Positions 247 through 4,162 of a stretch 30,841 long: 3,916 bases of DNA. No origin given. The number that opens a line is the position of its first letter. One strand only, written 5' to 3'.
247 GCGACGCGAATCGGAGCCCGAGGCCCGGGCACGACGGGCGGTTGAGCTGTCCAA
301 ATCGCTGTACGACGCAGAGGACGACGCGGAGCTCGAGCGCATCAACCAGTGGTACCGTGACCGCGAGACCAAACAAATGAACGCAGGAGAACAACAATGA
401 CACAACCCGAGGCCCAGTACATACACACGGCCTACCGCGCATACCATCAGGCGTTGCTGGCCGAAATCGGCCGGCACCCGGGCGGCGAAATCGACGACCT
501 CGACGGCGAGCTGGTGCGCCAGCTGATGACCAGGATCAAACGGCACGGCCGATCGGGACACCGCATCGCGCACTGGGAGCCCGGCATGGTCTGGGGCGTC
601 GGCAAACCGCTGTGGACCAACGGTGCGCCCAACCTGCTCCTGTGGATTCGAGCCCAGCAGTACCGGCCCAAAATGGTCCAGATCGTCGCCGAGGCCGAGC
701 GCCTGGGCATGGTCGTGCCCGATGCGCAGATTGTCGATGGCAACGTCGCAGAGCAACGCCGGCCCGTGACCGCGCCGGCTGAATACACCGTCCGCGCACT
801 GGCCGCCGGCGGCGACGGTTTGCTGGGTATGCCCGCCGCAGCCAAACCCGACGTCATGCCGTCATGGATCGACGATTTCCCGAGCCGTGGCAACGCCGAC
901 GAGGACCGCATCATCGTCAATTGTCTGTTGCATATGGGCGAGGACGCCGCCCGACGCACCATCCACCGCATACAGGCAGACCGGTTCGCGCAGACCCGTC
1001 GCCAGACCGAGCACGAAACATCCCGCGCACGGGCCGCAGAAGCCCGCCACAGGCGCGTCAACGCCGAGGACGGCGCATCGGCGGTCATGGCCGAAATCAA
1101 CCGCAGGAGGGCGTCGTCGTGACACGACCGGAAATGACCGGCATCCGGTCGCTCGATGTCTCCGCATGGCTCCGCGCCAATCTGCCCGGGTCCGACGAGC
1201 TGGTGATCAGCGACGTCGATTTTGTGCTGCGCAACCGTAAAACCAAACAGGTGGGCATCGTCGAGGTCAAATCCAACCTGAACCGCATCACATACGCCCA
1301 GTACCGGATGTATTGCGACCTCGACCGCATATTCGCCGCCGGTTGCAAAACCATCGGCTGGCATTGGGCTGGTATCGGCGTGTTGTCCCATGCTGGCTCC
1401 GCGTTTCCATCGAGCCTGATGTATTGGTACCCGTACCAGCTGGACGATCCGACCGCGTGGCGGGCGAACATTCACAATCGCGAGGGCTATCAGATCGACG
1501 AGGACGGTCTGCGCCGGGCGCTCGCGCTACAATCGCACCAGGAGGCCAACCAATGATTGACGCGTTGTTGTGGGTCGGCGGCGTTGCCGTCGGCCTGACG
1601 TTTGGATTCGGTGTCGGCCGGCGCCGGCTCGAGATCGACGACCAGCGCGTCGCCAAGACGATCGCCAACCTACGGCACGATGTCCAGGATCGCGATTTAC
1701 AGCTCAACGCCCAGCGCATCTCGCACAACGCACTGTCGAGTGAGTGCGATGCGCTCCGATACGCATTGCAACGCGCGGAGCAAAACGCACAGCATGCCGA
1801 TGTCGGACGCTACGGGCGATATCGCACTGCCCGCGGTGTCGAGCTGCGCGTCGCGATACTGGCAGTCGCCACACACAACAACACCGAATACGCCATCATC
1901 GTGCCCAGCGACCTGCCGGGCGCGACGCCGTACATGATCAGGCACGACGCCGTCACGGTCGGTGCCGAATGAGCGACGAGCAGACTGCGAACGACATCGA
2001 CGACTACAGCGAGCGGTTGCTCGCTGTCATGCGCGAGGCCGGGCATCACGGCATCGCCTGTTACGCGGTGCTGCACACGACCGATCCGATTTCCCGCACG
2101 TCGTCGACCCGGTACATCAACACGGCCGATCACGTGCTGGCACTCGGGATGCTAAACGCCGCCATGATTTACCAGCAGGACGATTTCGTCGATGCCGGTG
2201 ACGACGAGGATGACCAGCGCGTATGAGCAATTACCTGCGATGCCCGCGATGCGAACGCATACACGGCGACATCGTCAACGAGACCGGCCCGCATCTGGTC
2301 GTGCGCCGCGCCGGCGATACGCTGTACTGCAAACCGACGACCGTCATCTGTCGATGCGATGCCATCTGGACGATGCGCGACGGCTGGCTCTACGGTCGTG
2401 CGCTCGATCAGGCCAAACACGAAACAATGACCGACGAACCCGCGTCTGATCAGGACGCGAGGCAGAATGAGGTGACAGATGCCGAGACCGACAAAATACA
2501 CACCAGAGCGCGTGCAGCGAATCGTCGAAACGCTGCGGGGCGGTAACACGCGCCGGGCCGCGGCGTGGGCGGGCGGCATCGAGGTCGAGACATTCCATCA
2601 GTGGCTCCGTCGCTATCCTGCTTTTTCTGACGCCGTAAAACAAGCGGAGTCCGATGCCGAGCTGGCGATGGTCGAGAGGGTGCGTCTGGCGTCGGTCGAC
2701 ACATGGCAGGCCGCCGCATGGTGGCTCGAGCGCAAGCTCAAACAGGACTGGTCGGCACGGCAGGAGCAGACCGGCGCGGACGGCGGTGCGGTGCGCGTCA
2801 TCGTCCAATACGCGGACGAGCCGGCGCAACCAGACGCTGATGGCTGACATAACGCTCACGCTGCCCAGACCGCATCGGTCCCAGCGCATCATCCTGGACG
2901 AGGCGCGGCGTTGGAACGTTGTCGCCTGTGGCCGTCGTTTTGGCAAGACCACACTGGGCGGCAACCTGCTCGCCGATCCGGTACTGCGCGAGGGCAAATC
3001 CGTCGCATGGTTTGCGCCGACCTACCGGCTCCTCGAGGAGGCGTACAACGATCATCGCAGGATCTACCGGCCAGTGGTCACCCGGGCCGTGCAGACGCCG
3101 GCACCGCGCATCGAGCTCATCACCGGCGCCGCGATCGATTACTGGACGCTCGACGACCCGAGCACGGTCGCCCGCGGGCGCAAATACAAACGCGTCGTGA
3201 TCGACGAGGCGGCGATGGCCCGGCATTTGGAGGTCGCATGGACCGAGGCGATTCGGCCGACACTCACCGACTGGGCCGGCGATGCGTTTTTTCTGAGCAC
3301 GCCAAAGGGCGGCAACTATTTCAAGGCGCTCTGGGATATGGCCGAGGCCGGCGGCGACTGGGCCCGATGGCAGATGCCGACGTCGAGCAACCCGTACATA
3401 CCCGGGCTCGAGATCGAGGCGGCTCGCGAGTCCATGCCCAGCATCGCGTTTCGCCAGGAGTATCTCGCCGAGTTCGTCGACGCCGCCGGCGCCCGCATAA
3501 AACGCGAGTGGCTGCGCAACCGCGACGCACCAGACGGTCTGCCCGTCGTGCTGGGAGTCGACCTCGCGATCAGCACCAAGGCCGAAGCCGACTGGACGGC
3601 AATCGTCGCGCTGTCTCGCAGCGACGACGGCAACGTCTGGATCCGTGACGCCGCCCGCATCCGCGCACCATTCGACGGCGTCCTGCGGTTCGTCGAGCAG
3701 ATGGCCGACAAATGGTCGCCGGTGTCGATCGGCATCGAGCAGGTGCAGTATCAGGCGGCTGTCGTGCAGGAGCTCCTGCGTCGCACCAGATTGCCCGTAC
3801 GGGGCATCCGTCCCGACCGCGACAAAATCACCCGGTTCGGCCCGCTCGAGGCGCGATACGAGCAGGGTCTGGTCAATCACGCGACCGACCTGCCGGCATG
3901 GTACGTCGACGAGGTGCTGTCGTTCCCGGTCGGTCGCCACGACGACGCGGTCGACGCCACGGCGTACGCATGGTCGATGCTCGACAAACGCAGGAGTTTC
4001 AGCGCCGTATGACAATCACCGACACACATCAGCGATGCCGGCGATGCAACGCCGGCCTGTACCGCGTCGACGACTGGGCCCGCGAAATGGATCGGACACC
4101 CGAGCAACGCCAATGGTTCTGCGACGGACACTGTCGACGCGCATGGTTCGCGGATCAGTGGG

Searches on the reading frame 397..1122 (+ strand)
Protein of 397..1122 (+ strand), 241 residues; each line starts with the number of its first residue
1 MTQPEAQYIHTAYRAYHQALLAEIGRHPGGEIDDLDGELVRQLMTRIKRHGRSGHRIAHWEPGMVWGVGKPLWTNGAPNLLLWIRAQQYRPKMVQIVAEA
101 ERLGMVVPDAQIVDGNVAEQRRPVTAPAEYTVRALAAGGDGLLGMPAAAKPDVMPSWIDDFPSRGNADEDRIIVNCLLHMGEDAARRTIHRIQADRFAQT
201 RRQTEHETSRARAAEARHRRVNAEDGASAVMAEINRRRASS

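Call 7: search_protein_families(library=pfam, proteins=[window:397-1122:+], max_evalue=0.01)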
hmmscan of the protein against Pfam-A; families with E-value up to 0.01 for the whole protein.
window:397-1122:+ (241 aa): 0 families

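Call 15: search_protein_families(library=phrogs, proteins=[window:397-1122:+], max_evalue=0.001)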
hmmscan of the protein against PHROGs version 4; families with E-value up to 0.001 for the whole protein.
window:397-1122:+ (241 aa): 0 families

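Call 17: find_related_loci(query=window:397-1122:+, collection=viral_contigs, flank=10000)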
Query window:397-1122:+ (241 aa) in viral_contigs; peptide patterns used: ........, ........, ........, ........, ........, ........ (x = any residue, [..] = any of these).
6 stretches matched a pattern; 3 encode a relative of the query (tblastn E <= 1e-3); 3 distinct loci.
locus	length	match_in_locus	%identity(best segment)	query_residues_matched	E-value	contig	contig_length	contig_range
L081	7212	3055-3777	89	1-241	1e-138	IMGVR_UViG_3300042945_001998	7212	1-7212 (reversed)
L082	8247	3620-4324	90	1-235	2e-136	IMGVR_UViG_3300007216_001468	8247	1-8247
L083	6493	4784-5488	61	1-238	1e-92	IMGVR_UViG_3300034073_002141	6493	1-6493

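Call 71: search_protein_families(library=ncbifam, proteins=[window:397-1122:+], max_evalue=0.1)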
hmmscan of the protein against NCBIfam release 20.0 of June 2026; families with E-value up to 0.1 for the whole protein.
window:397-1122:+ (241 aa): 0 families

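Call 72: search_solved_structures(query=window:397-1122:+, max_evalue=1)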
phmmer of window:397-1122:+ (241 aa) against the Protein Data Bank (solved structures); distinct sequences matched with E-value up to 1: 5.
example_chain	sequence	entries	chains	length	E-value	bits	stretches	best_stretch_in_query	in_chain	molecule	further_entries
6owo_N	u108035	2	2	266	0.34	13.6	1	81-155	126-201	Adaptin ear-binding coat-associated protein 2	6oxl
6r7h_H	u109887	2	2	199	0.77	12.4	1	57-102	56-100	COP9 signalosome complex subunit 8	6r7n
6r6h_H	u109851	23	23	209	0.84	12.3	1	57-102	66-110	COP9 signalosome complex subunit 8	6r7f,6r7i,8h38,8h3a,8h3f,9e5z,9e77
4d10_H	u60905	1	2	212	0.86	12.3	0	57-102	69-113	COP9 SIGNALOSOME COMPLEX SUBUNIT 8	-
4d18_H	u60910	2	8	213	0.87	12.3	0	57-102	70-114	COP9 SIGNALOSOME COMPLEX SUBUNIT 8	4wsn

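Call 74: find_homologous_proteins(query=window:397-1122:+, max_evalue=0.00001)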
Query window:397-1122:+ (241 aa): 16 proteins with E <= 0.00001 among 3558 candidates.
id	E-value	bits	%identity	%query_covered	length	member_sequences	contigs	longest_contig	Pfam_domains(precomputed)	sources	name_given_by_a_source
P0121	3.2e-141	487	90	100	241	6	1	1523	-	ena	-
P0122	9.4e-140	482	89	100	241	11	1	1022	-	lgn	-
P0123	4.9e-138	476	86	100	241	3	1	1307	-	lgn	-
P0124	9.8e-128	443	80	100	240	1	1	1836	-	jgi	jgi:hypothetical protein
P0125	3.0e-91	323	61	99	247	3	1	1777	-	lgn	-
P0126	1.1e-88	315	61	99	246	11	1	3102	-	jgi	jgi:hypothetical protein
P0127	1.0e-85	305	59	99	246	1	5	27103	-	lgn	-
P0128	9.6e-85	302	62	99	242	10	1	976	-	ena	-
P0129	1.6e-83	298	61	99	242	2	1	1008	-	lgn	-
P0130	9.7e-83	295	59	99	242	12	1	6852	-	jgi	jgi:hypothetical protein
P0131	1.6e-79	285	59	99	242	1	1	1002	-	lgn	-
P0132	5.9e-70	253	50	99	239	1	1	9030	-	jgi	jgi:hypothetical protein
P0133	6.5e-57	211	48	99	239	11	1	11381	-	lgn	-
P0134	8.5e-57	210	48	81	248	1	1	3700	-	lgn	-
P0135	2.0e-56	209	45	99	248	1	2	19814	-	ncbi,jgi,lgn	jgi:hypothetical protein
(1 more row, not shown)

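Call 75: find_encoding_contigs(protein=P0127, flank=10000, max_places=3)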
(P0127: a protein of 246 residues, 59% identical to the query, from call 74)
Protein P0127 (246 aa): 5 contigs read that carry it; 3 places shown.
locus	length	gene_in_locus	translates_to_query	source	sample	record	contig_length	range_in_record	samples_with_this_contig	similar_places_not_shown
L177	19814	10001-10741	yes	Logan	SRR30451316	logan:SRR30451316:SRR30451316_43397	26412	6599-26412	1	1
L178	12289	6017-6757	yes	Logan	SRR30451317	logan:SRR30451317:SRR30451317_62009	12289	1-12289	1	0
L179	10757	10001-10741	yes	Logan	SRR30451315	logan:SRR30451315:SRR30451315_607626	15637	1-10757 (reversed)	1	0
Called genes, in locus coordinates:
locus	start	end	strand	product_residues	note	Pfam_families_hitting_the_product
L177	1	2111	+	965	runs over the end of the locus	-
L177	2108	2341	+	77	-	-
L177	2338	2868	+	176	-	-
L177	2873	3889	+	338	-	PF00149:Metallophos (weak)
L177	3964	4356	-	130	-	-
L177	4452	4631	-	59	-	-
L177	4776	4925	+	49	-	-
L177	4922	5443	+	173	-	PF13545:HTH_Crp_2 (faint)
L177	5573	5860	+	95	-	-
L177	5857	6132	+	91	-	-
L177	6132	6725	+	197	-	-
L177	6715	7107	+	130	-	-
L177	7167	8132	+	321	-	PF03837:RecT (faint)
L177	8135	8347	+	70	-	-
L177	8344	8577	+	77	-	-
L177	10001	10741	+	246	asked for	-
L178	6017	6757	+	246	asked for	-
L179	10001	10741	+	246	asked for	-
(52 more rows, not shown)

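Call 76: find_encoding_contigs(protein=P0133, flank=10000, max_places=2)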
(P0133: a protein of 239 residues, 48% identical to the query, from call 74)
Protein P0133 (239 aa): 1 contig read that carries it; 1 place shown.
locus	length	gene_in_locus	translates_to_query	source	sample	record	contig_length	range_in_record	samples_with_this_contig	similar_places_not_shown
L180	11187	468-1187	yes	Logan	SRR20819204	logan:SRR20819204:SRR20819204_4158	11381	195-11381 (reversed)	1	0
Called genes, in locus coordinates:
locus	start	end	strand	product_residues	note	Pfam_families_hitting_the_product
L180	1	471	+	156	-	?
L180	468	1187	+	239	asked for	-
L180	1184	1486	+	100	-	-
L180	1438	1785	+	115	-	-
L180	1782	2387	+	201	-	-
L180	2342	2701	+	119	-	PF20901:Sf6_terminase (faint)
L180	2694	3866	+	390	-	PF17289:Terminase_6C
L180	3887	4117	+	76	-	-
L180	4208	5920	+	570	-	PF04860:Phage_portal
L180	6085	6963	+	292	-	PF04233:Phage_Mu_F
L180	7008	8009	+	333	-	PF04586:Peptidase_S78 (weak)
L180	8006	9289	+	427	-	PF05065:Phage_capsid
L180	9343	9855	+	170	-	-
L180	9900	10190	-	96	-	-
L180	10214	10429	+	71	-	-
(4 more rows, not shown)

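Call 77: find_encoding_contigs(protein=P0132, flank=10000, max_places=2)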
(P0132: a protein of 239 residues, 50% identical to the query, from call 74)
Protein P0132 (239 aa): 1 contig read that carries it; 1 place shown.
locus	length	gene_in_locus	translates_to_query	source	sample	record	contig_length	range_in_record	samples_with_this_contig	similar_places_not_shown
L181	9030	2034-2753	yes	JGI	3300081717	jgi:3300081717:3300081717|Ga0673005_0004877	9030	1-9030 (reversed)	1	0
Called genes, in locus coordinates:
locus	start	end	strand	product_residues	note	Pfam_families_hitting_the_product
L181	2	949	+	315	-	?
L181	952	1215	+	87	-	-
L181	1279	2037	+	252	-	-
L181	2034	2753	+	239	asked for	-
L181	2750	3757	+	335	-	PF00145:DNA_methylase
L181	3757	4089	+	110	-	-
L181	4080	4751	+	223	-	PF17338:GP88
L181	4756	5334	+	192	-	PF02195:ParB_N (weak)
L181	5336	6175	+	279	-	-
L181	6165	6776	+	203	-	-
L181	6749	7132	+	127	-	PF01242:PTPS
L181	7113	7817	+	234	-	PF04055:Radical_SAM (weak)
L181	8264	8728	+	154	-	-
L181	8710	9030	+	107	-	?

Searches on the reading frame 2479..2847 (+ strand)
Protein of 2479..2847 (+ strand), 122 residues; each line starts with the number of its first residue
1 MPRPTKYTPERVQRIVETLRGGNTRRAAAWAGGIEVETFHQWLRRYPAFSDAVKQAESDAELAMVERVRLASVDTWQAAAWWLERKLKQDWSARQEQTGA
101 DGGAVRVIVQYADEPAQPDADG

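Call 16: search_protein_families(library=phrogs, proteins=[window:2479-2847:+], max_evalue=0.001)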
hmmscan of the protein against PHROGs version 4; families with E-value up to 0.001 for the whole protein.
window:2479-2847:+ (122 aa): 4 families
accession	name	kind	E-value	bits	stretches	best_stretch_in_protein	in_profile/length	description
phrog_4102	-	head and packaging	1.2e-22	81.9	1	1-116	9-137/166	terminase small subunit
phrog_1482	-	head and packaging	1.4e-08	35.5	1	1-69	9-78/147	terminase small subunit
phrog_309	-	head and packaging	2.4e-07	32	1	1-98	132-257/319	terminase small subunit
phrog_3064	-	head and packaging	2.5e-05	24.8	1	33-113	92-168/175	terminase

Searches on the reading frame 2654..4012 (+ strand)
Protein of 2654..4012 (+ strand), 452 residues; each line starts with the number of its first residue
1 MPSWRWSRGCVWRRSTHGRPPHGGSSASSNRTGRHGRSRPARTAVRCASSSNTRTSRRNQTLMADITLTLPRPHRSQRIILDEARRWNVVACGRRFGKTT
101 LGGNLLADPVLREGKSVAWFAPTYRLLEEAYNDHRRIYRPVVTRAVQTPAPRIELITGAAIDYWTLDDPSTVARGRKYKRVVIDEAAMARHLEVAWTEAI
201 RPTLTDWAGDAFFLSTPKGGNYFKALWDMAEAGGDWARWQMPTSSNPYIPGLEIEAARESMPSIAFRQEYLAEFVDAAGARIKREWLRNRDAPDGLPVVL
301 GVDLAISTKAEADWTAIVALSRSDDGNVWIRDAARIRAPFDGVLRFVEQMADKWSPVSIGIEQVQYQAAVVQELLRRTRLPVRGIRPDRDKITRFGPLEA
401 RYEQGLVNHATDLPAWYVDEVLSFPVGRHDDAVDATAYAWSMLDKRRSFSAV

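Call 7: search_protein_families(library=pfam, proteins=[window:2654-4012:+], max_evalue=0.01)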
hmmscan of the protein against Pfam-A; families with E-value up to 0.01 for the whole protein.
window:2654-4012:+ (452 aa): 2 families
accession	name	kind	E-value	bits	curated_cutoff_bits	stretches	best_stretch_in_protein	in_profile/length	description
PF17289.8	Terminase_6C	-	1.5e-10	41.7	22.6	1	301-442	2-154/155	Terminase RNaseH-like domain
PF03237.21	Terminase_6N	-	6.6e-07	29.6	22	1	93-288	5-214/215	Terminase large subunit, T4likevirus-type, N-terminal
